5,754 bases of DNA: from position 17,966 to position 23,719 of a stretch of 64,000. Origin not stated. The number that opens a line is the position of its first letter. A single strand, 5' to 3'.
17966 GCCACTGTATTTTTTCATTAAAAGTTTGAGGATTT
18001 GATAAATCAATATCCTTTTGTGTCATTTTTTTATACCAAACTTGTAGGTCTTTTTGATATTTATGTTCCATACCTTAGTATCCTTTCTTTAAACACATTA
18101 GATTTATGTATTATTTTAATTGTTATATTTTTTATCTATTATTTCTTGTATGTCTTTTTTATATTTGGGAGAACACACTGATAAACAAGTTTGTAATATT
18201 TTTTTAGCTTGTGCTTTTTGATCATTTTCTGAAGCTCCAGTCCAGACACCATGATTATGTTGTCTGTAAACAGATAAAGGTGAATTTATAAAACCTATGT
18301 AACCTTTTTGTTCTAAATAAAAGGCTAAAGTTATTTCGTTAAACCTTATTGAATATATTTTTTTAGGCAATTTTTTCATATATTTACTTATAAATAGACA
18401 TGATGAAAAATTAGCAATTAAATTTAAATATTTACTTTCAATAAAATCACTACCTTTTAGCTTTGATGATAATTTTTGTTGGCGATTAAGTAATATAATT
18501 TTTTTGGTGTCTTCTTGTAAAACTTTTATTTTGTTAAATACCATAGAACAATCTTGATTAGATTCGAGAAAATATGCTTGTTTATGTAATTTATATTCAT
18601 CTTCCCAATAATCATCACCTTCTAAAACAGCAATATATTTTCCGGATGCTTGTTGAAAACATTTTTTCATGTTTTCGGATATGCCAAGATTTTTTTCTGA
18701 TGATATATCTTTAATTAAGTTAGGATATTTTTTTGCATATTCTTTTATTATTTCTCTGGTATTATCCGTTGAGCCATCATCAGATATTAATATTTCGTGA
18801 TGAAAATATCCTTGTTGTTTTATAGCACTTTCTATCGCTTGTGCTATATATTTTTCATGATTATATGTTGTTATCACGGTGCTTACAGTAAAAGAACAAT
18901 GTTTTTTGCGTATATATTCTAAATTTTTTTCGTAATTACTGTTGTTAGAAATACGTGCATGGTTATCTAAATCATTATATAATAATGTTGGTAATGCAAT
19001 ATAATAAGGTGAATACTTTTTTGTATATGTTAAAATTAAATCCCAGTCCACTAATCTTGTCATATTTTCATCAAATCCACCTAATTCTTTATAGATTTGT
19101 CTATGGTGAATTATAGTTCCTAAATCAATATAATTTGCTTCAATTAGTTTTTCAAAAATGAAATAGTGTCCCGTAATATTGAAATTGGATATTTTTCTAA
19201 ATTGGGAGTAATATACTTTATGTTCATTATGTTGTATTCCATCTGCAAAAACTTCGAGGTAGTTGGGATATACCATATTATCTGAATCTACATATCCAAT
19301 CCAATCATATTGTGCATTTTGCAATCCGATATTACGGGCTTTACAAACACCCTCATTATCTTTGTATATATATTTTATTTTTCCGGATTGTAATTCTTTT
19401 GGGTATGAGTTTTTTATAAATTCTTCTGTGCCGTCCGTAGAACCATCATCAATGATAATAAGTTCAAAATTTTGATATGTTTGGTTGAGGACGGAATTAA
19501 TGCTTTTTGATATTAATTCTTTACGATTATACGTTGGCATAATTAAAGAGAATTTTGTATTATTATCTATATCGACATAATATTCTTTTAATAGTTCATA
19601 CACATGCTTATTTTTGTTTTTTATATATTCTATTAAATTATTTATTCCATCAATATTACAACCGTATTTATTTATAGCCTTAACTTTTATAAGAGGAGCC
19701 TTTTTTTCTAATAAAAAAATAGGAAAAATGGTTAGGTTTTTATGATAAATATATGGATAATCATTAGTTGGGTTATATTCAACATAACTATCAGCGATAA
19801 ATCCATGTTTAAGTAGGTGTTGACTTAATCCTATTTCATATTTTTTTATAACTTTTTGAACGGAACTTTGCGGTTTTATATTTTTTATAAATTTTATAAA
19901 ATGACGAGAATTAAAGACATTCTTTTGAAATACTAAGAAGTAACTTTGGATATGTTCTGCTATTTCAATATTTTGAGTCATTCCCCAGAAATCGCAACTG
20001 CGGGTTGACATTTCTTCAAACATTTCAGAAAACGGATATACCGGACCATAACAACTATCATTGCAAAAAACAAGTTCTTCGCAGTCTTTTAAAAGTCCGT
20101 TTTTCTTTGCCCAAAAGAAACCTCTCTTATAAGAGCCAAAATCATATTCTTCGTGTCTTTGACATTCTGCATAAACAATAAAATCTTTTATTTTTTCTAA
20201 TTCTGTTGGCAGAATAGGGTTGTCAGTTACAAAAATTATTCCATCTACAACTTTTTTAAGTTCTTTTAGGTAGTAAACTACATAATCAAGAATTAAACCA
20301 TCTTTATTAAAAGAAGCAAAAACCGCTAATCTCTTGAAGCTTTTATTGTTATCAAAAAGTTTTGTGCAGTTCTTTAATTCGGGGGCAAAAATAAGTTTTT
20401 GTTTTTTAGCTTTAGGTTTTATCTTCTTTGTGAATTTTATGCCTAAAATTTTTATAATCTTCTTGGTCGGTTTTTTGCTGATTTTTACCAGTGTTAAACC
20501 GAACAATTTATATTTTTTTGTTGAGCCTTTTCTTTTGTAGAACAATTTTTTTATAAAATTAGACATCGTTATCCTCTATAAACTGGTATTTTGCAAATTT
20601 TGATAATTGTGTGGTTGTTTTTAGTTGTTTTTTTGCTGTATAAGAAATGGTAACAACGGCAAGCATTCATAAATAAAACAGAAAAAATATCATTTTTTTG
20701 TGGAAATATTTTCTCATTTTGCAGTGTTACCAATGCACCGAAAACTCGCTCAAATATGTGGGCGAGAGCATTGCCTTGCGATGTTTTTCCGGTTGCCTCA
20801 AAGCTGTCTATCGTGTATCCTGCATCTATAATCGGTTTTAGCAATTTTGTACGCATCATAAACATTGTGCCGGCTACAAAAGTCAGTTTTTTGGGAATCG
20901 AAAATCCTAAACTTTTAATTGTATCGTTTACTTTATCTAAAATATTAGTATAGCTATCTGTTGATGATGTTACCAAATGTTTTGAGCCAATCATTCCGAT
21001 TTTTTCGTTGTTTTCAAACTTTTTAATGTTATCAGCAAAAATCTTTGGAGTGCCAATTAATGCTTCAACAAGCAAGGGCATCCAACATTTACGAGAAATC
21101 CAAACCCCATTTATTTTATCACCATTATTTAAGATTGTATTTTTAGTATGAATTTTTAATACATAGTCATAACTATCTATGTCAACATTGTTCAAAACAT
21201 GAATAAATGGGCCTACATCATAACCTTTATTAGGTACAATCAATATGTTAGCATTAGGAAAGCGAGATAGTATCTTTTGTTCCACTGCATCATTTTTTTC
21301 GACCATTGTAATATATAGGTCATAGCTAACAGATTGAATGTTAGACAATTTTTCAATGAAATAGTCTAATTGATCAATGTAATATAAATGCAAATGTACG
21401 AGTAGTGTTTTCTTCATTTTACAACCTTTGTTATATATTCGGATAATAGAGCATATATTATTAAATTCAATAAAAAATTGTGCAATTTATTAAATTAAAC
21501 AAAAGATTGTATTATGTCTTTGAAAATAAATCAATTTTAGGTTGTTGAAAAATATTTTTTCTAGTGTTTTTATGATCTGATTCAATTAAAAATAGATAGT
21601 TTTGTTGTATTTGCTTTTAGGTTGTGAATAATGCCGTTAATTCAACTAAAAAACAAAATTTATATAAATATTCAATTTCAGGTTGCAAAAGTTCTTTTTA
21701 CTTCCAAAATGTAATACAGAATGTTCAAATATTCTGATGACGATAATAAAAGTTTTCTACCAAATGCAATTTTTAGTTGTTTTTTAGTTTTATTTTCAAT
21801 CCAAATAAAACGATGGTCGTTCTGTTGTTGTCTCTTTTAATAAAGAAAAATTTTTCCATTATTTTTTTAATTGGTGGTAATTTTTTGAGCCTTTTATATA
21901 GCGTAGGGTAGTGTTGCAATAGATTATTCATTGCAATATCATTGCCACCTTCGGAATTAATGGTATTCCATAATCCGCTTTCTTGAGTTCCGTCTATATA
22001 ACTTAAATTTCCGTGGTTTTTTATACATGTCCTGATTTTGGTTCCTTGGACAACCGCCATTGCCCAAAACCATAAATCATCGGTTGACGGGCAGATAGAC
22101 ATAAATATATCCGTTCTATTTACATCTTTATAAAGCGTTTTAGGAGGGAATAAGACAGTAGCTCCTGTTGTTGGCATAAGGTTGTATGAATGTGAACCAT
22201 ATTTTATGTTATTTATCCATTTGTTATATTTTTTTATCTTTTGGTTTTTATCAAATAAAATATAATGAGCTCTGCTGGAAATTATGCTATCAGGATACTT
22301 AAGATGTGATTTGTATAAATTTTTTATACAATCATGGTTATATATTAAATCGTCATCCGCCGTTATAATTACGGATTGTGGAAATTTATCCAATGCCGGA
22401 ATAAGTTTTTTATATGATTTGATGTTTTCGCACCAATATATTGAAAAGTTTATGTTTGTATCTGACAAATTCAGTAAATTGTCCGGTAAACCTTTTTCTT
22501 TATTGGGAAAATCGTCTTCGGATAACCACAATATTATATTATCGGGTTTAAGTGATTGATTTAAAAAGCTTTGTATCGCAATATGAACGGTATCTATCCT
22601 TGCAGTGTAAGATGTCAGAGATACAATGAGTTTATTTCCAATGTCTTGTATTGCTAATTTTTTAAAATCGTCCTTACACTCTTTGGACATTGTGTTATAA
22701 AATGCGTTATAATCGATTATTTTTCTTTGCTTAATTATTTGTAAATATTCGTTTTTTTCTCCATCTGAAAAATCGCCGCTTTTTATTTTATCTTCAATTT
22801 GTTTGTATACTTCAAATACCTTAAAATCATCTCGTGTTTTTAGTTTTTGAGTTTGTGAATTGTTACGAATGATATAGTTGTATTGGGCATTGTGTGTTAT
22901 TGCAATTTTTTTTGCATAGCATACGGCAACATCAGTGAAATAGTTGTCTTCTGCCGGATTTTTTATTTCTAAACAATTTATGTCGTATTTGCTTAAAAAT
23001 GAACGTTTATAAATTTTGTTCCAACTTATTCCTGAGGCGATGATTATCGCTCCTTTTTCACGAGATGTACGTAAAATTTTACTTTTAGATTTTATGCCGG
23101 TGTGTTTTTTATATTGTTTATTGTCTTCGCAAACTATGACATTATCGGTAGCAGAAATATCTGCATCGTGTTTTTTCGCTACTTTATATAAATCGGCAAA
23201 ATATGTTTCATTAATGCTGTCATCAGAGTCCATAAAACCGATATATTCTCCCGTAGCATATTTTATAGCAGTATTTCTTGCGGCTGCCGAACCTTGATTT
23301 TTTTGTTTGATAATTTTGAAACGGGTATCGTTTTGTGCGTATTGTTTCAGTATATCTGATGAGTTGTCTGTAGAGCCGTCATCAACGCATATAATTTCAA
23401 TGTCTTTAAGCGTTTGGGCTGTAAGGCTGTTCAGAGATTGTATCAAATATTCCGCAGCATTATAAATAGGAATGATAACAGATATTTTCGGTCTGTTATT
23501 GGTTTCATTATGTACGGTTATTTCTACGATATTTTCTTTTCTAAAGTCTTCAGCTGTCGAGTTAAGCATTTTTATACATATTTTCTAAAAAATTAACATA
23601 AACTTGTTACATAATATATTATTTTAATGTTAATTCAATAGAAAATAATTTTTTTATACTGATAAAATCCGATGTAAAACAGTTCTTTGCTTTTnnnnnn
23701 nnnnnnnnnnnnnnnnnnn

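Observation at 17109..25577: Shared basic beta-hairpin-like peptide tag on six different enzymes of one glycan cluster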

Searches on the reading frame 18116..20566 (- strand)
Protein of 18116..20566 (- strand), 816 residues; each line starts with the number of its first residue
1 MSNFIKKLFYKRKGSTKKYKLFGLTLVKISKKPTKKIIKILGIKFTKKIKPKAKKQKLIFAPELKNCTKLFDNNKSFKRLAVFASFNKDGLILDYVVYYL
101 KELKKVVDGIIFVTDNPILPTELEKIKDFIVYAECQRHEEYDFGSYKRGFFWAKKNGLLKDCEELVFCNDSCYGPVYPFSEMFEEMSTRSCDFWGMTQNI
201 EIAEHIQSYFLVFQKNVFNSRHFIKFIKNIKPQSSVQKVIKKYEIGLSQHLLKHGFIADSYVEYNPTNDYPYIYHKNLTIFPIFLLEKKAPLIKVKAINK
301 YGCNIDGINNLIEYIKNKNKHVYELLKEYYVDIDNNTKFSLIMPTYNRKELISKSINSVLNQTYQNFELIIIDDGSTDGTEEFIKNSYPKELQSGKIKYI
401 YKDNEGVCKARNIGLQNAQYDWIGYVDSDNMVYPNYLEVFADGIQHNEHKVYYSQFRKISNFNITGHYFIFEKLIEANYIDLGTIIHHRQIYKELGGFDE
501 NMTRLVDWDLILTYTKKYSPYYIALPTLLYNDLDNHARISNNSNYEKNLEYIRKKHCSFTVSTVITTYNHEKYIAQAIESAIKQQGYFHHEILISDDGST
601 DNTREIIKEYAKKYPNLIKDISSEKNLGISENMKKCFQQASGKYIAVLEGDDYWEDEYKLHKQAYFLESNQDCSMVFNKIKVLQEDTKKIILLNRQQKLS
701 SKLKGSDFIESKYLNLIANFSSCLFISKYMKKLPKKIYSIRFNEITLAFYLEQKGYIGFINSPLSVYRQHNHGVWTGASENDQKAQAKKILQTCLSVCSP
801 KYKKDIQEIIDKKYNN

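Call 3: search_protein_families(library=pfam, proteins=[window:18116-20566:-], max_evalue=0.01)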
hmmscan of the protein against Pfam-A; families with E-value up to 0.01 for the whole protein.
window:18116-20566:- (816 aa): 5 families
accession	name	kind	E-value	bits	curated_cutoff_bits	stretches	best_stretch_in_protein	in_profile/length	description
PF00535.33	Glycos_transf_2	-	6.7e-65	218.5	23.3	2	340-462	1-121/168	Glycosyl transferase family 2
PF05045.17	RgpF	-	2.1e-36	126.1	25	1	111-343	2-254/503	Rhamnan synthesis protein F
PF13641.12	Glyco_tranf_2_3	-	1.7e-20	74.5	27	2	561-658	3-103/230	Glycosyltransferase like family 2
PF10111.15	Glyco_tranf_2_2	-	5e-20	72.6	27.3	2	340-442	1-104/276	Glycosyltransferase like family 2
PF13704.12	Glyco_tranf_2_4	-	6.3e-09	36.7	27.5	1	368-433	21-85/98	Glycosyl transferase family 2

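Call 4: search_protein_families(library=ncbifam, proteins=[window:18116-20566:-], max_evalue=0.01)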
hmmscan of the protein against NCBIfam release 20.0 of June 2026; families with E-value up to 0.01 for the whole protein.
window:18116-20566:- (816 aa): 27 families (the best 25 are shown)
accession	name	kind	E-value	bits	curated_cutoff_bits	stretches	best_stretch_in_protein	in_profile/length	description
NF047683.1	TeichurnBiosyTuaG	equivalog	7.1e-46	156.9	400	2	336-461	5-128/252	teichuronic acid biosynthesis protein TuaG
NF053739.1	GlytfEpsEBac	equivalog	4.3e-41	140.7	450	2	561-691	3-131/265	glycosyltransferase EpsE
NF007482.0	PRK10073.1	equivalog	7.4e-40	136.9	423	2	335-439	4-105/334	glycosyltransferase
NF041875.1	EPS_EpsD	equivalog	2.3e-31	109.4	370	2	340-451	2-111/325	exopolysaccharide biosynthesis glycosyltransferase EpsD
TIGR03937.1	PgaC_IcaA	equivalog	5.6e-31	107.9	422.3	2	325-443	33-149/407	poly-beta-1,6-N-acetyl-D-glucosamine synthase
NF050050.1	ProtGlycPglI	equivalog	3.8e-29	102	500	2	337-444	2-108/306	GalNAc(5)-diNAcBac-PP-undecaprenol beta-1,3-glucosyltransferase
NF038302.1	EPS_HpsE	equivalog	1.1e-27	96.8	300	2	338-454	2-122/307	hormogonium polysaccharide biosynthesis glycosyltransferase HpsE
NF007453.0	PRK10018.1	equivalog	3.6e-25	89.2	382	2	335-450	4-118/280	colanic acid biosynthesis glycosyltransferase WcaA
TIGR04017.1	WcaA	equivalog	1.4e-24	87.1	495.75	2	336-453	4-120/279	colanic acid biosynthesis glycosyltransferase WcaA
TIGR04283.1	glyco_like_mftF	equivalog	3.1e-22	79.3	182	2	340-520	2-175/221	TIGR04283 family arsenosugar biosynthesis glycosyltransferase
NF041394.1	GtaseAglG_Halo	equivalog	3.4e-20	72.5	440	2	340-442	4-105/304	glucosyl-dolichyl phosphate glucuronosyltransferase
NF038299.1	EPS_HpsN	equivalog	3.8e-20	72.1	425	2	338-447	2-109/317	hormogonium polysaccharide biosynthesis glycosyltransferase HpsN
TIGR03965.1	mycofact_glyco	equivalog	4.6e-16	58.8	280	1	336-440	73-175/467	mycofactocin biosynthesis glycosyltransferase MftF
NF047588.1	GlcsyltransPgfSStrep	equivalog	1.2e-15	57.6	500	2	561-651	3-95/308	glycosyltransferase PgfS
TIGR04440.1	glyco_TIGR04440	domain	1.1e-14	54.7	70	2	562-749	3-196/215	TIGR00180 family glycosyltransferase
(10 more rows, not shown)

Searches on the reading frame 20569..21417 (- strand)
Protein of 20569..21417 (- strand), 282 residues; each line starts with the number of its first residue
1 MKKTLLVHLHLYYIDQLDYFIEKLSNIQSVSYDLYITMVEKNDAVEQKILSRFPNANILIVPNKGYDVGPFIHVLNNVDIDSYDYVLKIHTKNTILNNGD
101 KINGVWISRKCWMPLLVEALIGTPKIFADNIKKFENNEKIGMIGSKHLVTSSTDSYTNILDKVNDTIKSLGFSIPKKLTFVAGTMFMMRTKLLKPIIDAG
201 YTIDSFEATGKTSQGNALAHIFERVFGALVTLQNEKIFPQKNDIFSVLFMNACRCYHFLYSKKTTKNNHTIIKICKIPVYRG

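Call 3: search_protein_families(library=pfam, proteins=[window:20569-21417:-], max_evalue=0.01)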
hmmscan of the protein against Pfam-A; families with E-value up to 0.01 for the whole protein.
window:20569-21417:- (282 aa): 1 family
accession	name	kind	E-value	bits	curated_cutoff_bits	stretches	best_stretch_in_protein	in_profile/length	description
PF05045.17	RgpF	-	7.3e-27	94.6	25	1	3-230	270-498/503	Rhamnan synthesis protein F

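Call 4: search_protein_families(library=ncbifam, proteins=[window:20569-21417:-], max_evalue=0.01)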
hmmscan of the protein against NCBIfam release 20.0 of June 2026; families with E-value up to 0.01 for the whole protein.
window:20569-21417:- (282 aa): 0 families

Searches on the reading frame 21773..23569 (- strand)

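Call 3: search_protein_families(library=pfam, proteins=[window:21773-23569:-], max_evalue=0.01)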
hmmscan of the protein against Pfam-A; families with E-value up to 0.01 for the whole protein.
window:21773-23569:- (598 aa): 3 families
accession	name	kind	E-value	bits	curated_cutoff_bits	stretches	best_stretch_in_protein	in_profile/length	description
PF00535.33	Glycos_transf_2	-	3.3e-45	154.5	23.3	1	30-194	1-166/168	Glycosyl transferase family 2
PF10111.15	Glyco_tranf_2_2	-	3.1e-11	43.7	27.3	1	30-134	1-109/276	Glycosyltransferase like family 2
PF13641.12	Glyco_tranf_2_3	-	2.4e-08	34.7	27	1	27-138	1-118/230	Glycosyltransferase like family 2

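Call 4: search_protein_families(library=ncbifam, proteins=[window:21773-23569:-], max_evalue=0.01)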
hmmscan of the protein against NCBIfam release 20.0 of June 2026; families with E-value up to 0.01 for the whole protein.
window:21773-23569:- (598 aa): 27 families (the best 25 are shown)
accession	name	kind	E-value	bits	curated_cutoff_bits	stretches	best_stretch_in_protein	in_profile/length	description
NF007482.0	PRK10073.1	equivalog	8.2e-40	136.8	423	1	24-248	3-230/334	glycosyltransferase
NF047683.1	TeichurnBiosyTuaG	equivalog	1.2e-26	93.9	400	1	24-156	3-136/252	teichuronic acid biosynthesis protein TuaG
NF041875.1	EPS_EpsD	equivalog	3.6e-22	79.2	370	1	29-125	1-98/325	exopolysaccharide biosynthesis glycosyltransferase EpsD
TIGR03937.1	PgaC_IcaA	equivalog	3.7e-21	75.5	422.3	1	15-123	33-142/407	poly-beta-1,6-N-acetyl-D-glucosamine synthase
NF038302.1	EPS_HpsE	equivalog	4.9e-19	68.4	300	1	29-136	3-116/307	hormogonium polysaccharide biosynthesis glycosyltransferase HpsE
NF053739.1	GlytfEpsEBac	equivalog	4.9e-18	65.1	450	1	27-118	1-94/265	glycosyltransferase EpsE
NF050050.1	ProtGlycPglI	equivalog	1.1e-16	61.1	500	1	27-305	2-270/306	GalNAc(5)-diNAcBac-PP-undecaprenol beta-1,3-glucosyltransferase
TIGR03965.1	mycofact_glyco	equivalog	6.5e-16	58.2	280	1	7-127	55-175/467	mycofactocin biosynthesis glycosyltransferase MftF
TIGR04283.1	glyco_like_mftF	equivalog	6.2e-14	52.1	182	1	29-135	1-101/221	TIGR04283 family arsenosugar biosynthesis glycosyltransferase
NF007453.0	PRK10018.1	equivalog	1.1e-13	51.4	382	1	24-263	3-237/280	colanic acid biosynthesis glycosyltransferase WcaA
NF041394.1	GtaseAglG_Halo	equivalog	1.2e-13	51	440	1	28-136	2-112/304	glucosyl-dolichyl phosphate glucuronosyltransferase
TIGR04017.1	WcaA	equivalog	3.1e-13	50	495.75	1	24-263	2-236/279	colanic acid biosynthesis glycosyltransferase WcaA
TIGR03111.1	glyc2_xrt_Gpos1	hypoth_equivalog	1.5e-12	47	363.95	1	21-152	43-176/439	TIGR03111 family XrtG-associated glycosyltransferase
TIGR04242.1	nodulat_NodC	equivalog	6.3e-12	45.2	550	1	20-145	41-168/395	chitooligosaccharide synthase NodC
NF038299.1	EPS_HpsN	equivalog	2.3e-11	43.2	425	1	27-133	1-108/317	hormogonium polysaccharide biosynthesis glycosyltransferase HpsN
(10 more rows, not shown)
